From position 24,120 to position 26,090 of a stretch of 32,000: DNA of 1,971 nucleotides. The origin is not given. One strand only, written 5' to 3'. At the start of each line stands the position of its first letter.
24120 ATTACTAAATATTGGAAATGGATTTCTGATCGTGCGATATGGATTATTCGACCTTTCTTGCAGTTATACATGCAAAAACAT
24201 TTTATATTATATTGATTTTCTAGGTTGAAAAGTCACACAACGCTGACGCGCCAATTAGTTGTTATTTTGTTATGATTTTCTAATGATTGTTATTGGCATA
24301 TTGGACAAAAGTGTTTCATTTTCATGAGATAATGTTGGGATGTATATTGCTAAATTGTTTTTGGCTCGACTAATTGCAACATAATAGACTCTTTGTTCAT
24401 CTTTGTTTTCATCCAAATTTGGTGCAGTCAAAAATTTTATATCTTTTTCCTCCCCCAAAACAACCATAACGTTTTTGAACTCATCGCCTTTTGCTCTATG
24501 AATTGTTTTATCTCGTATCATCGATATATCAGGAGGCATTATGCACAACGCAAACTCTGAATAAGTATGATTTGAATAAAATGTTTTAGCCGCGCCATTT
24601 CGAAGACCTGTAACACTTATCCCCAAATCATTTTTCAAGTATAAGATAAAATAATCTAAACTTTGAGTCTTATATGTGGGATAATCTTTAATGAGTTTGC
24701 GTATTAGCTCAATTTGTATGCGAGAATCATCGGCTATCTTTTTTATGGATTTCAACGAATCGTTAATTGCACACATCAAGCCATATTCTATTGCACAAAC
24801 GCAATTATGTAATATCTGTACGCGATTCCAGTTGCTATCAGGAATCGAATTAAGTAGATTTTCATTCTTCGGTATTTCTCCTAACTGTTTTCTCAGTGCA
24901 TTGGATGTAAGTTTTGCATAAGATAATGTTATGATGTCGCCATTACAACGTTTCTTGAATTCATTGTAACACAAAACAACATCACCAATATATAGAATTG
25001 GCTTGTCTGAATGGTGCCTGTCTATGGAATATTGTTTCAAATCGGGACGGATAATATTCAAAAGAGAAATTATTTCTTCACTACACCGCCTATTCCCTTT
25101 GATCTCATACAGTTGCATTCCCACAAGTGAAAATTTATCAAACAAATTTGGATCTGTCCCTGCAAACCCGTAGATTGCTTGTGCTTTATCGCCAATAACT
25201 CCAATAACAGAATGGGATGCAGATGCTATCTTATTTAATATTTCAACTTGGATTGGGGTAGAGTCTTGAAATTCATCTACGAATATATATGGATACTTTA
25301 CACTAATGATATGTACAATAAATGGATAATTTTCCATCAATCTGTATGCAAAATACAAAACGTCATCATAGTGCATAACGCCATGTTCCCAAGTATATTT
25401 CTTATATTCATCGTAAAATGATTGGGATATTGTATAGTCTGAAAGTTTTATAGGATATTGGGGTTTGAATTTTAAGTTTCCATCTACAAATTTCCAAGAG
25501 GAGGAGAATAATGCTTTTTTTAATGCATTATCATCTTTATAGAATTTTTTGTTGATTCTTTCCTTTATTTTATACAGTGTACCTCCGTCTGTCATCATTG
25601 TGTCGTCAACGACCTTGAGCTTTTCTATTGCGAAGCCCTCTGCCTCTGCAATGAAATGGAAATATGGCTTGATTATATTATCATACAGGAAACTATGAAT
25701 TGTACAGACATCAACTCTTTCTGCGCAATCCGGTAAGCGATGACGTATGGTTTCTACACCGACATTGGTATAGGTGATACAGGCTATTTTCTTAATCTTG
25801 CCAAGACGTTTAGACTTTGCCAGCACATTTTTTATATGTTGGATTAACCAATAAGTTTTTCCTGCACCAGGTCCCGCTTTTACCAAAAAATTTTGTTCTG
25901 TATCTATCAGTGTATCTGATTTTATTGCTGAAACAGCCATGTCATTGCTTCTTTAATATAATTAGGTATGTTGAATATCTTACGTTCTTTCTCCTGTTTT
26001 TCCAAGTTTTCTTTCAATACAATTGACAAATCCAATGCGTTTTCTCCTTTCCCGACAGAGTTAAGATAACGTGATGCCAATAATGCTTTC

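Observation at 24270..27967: OLD-family ATPase/Toprim nuclease plus UvrD-like helicase operon: Gabija-like, but both proteins are larger than canonical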

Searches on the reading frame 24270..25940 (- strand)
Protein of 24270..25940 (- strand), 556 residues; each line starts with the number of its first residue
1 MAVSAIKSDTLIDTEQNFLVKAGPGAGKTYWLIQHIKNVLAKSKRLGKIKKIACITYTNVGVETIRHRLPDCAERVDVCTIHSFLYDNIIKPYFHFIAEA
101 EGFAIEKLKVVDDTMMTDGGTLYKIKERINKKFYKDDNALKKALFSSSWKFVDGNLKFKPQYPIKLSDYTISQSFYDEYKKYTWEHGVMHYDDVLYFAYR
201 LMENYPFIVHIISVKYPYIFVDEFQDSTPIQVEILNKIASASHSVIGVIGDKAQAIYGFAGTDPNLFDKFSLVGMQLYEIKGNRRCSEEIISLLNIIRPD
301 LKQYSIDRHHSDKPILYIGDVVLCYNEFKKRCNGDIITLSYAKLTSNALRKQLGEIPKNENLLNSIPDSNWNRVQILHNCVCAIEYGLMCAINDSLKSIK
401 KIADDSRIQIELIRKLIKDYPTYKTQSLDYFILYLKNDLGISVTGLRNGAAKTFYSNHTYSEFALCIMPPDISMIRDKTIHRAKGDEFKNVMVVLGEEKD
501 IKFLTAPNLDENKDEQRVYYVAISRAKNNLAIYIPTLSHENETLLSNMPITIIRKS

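Call 3: search_protein_families(library=padloc, proteins=[window:24270-25940:-], max_evalue=0.01)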
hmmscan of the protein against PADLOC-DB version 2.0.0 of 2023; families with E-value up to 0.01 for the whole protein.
window:24270-25940:- (556 aa): 53 families (the best 25 are shown)
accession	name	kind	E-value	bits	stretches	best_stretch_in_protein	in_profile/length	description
PDLC00119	GajB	-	1.3e-191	636.4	1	3-554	3-563/565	UrvD helicase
PDLC00135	GajB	-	2.2e-59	199.9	2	10-325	15-283/603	UrvD helicase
PDLC00130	GajB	-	2.3e-54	182.7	2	11-299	11-291/589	UrvD helicase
PDLC00117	GajB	-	3.9e-50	168.9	2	13-304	25-308/604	UrvD helicase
PDLC00127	GajB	-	1.2e-47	160.7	2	10-293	15-284/594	UrvD helicase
PDLC00132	GajB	-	1.3e-46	157.4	2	13-303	14-304/625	UrvD helicase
PDLC00129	GajB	-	2.4e-46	156.5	2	15-401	25-401/594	UrvD helicase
PDLC00113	GajB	-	7e-45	151.6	3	180-311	141-267/579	UrvD helicase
PDLC00128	GajB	-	1.7e-44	150.7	3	11-92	23-105/685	UrvD helicase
PDLC00138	GajB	-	1e-43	147.9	1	11-537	12-570/581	UrvD helicase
PDLC03802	RTasHel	-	2e-41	140.6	2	11-295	14-270/675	DRT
PDLC00125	GajB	-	4e-41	139.5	3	174-303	192-316/669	UrvD helicase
PDLC00114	GajB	-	6e-41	138.7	2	15-296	20-297/635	UrvD helicase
PDLC00143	GajB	-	3.7e-38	129.5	2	182-308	167-290/632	UrvD helicase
PDLC00111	GajB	-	1.2e-37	127.9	1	12-304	22-287/625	UrvD helicase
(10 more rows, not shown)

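Call 4: search_protein_families(library=pfam, proteins=[window:24270-25940:-], max_evalue=0.01)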
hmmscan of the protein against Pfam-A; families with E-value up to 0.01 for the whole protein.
window:24270-25940:- (556 aa): 7 families
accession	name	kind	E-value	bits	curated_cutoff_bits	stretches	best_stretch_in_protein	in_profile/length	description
PF00580.27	UvrD-helicase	-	5.3e-36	125.1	23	1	14-270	12-266/271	UvrD/REP helicase N-terminal domain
PF13245.12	AAA_19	-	1.8e-15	57.7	25.1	2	14-130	10-115/134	AAA domain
PF13361.12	UvrD_C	-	1.8e-10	41.2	25.6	1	395-532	219-345/350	UvrD-like helicase C-terminal domain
PF01443.25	Viral_helicase1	-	9.6e-07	29.3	21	1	477-533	179-227/228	Viral superfamily 1 RNA helicase core domain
PF13538.12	UvrD_C_2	-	4.4e-05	23.7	27.4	1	479-532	6-51/52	UvrD-like helicase C-terminal domain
PF13604.12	AAA_30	-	0.00093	19.4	27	0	13-131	16-114/191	AAA domain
PF21445.3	ADDB_N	-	0.008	15.8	26.6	0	176-253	165-236/290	ADDB, N-terminal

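Call 5: search_protein_families(library=ncbifam, proteins=[window:24270-25940:-], max_evalue=0.01)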
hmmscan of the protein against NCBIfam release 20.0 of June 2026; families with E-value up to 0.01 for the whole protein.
window:24270-25940:- (556 aa): 14 families
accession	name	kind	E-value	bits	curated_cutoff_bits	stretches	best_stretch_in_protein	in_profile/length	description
TIGR01074.1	rep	equivalog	4.4e-26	91.3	951.45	2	18-297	17-289/668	DNA helicase Rep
TIGR01073.1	pcrA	equivalog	9.4e-26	90.4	911.2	2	13-267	15-260/725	DNA helicase PcrA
NF008743.0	PRK11773.1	equivalog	3.5e-24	85.2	965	2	13-293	20-292/720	DNA helicase II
TIGR01075.1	uvrD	equivalog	2.8e-23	82.1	1144.45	2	14-270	16-262/715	DNA helicase II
TIGR00609.1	recB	equivalog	1.3e-18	66.5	696.05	1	121-263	273-420/1175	exodeoxyribonuclease V subunit beta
NF008172.0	PRK10919.1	equivalog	1.4e-17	63.2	1168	2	18-297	18-290/673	DNA helicase Rep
TIGR02785.1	addA_Gpos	equivalog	2.7e-17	62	707.65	2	136-297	307-479/1234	helicase-exonuclease AddAB subunit AddA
NF010485.0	PRK13909.1-2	equivalog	1.1e-14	53.7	650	1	170-313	283-440/909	RecB-like helicase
NF008276.0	PRK11054.1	equivalog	3.9e-13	48.8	543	1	175-270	395-486/684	DNA helicase IV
TIGR02784.1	addA_alphas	equivalog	3.7e-11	42.1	860.75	1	102-269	272-454/1138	double-strand break repair helicase AddA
NF008128.0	PRK10876.1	equivalog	7.1e-09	33.9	1697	1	204-295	366-458/1181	exodeoxyribonuclease V subunit beta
NF041464.1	HelD_BACSU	equivalog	6.3e-06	24.4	419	1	185-266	519-595/779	RNA polymerase recycling motor HelD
TIGR01447.1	recD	equivalog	1e-05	24.4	310.15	0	16-61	164-208/597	exodeoxyribonuclease V subunit alpha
NF041254.1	motor_HelR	exception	1.1e-05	24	750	1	216-292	519-593/706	RNA polymerase recycling motor ATPase HelR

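Call 7: search_solved_structures(query=window:24270-25940:-, max_evalue=0.001, show_alignments=2)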
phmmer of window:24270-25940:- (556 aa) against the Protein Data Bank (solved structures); distinct sequences matched with E-value up to 0.001: 19.
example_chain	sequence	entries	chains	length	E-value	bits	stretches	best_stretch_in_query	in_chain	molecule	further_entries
1pjr_A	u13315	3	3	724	1.7e-18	69.7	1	11-295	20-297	PCRA | ATP-DEPENDENT HELICASE PCRA | HELICASE PCRA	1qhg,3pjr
2pjr_A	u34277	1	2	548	6e-15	57.9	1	11-295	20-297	PROTEIN (HELICASE PCRA)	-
3lfu_A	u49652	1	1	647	6.1e-15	57.9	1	14-297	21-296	DNA helicase II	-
2is1_A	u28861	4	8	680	7.4e-15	57.6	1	14-297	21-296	DNA helicase II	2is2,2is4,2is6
4c2u_A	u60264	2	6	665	2.5e-14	55.9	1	19-376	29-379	DNA HELICASE II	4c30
4c2t_A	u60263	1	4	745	3.9e-14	55.2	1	19-376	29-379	DNA HELICASE II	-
1uaa_A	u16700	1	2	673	4.3e-13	51.8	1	19-297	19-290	PROTEIN (ATP-DEPENDENT DNA HELICASE REP.)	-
9dci_A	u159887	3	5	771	3.5e-11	45.5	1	17-295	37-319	ATP-dependent DNA helicase UvrD1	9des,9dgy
8jqb_E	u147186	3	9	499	8e-11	44.3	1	212-554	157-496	Gabija protein GajB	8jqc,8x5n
8iud_A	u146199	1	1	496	1.2e-10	43.8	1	212-554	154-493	Gabija protein GajB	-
8j4t_G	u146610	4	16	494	1.3e-10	43.6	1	212-554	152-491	Gabija protein GajB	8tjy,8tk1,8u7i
8sm3_B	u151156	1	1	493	1.6e-10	43.3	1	212-554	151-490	Gabija protein GajB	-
1qhh_B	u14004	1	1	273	3.9e-10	42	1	173-296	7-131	PROTEIN (PCRA (SUBUNIT))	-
3u44_A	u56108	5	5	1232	9.4e-08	34.2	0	10-75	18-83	ATP-dependent helicase/nuclease subunit A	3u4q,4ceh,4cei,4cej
8b1t_B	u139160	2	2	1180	6.2e-05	24.8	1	185-272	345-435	RecBCD enzyme subunit RecB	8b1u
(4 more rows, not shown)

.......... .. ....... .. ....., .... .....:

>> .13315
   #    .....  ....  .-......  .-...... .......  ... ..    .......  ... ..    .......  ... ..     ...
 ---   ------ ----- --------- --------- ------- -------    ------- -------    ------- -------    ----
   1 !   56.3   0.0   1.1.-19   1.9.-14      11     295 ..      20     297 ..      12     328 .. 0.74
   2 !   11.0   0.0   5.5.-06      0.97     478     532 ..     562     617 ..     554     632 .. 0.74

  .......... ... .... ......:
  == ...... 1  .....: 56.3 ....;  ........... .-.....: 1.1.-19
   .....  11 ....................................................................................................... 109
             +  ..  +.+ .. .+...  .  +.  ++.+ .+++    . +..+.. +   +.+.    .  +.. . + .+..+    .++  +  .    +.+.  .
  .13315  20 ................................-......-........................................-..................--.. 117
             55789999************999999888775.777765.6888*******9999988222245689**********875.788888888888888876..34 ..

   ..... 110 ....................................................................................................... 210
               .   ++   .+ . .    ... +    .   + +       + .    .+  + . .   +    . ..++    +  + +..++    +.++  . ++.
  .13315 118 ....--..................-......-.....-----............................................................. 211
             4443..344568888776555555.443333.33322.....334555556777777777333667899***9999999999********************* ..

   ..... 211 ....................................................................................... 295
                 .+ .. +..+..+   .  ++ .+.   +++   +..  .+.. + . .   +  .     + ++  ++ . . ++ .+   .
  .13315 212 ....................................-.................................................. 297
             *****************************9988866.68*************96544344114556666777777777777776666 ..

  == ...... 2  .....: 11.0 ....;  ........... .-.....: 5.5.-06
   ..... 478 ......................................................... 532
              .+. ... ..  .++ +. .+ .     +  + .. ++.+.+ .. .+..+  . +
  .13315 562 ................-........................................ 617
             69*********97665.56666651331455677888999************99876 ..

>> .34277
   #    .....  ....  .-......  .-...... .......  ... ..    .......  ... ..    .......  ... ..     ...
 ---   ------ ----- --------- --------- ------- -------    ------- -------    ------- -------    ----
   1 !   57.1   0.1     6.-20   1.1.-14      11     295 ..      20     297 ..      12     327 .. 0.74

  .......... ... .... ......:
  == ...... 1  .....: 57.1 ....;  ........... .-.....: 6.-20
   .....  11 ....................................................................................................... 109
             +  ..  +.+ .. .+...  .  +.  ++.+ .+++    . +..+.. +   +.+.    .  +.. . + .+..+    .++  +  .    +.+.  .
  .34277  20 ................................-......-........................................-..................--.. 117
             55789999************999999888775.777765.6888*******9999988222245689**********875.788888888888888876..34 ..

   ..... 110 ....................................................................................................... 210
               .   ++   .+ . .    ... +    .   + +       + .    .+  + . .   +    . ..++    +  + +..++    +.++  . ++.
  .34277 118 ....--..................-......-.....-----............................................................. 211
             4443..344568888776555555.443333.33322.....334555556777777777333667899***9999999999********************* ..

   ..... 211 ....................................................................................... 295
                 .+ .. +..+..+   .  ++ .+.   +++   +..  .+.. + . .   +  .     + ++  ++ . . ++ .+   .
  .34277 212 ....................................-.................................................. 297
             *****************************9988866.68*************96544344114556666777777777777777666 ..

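Call 37: list_cluster_members(proteins=[window:24273-25940:-, window:22036-23181:+, window:17044-18177:-, window:20432-21649:+, window:8952-10052:+, window:7735-8934:+, window:28373-29644:+])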
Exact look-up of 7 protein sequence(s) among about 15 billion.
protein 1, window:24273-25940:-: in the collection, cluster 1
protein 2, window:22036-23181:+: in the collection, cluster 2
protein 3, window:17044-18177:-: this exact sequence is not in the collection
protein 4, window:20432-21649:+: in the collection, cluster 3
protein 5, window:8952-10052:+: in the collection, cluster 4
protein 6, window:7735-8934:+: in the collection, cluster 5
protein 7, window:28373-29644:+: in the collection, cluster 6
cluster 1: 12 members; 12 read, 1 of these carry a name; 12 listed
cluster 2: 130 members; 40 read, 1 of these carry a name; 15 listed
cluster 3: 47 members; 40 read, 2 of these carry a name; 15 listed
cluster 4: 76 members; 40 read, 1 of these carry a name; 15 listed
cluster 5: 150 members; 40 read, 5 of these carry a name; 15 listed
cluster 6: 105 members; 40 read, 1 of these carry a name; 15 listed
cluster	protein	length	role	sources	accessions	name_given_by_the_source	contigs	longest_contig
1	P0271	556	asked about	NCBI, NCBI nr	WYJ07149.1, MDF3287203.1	ATP-dependent helicase [Opitutia bacterium KCR 482] | ATP-dependent helicase [Opitutae bacterium KCR 482]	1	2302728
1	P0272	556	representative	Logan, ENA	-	-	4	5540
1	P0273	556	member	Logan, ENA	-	-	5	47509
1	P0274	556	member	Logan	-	-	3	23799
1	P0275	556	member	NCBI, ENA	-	-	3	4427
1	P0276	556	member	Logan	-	-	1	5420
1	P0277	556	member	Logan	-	-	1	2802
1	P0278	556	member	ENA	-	-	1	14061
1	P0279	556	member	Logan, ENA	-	-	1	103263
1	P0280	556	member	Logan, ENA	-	-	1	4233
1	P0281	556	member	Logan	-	-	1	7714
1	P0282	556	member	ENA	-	-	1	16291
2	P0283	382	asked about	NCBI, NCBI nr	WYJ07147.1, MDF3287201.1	SGNH/GDSL hydrolase family protein [Opitutia bacterium KCR 482] | SGNH/GDSL hydrolase family protein [Opitutae bacterium KCR 482]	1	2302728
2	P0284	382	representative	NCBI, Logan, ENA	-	-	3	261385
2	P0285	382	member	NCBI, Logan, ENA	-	-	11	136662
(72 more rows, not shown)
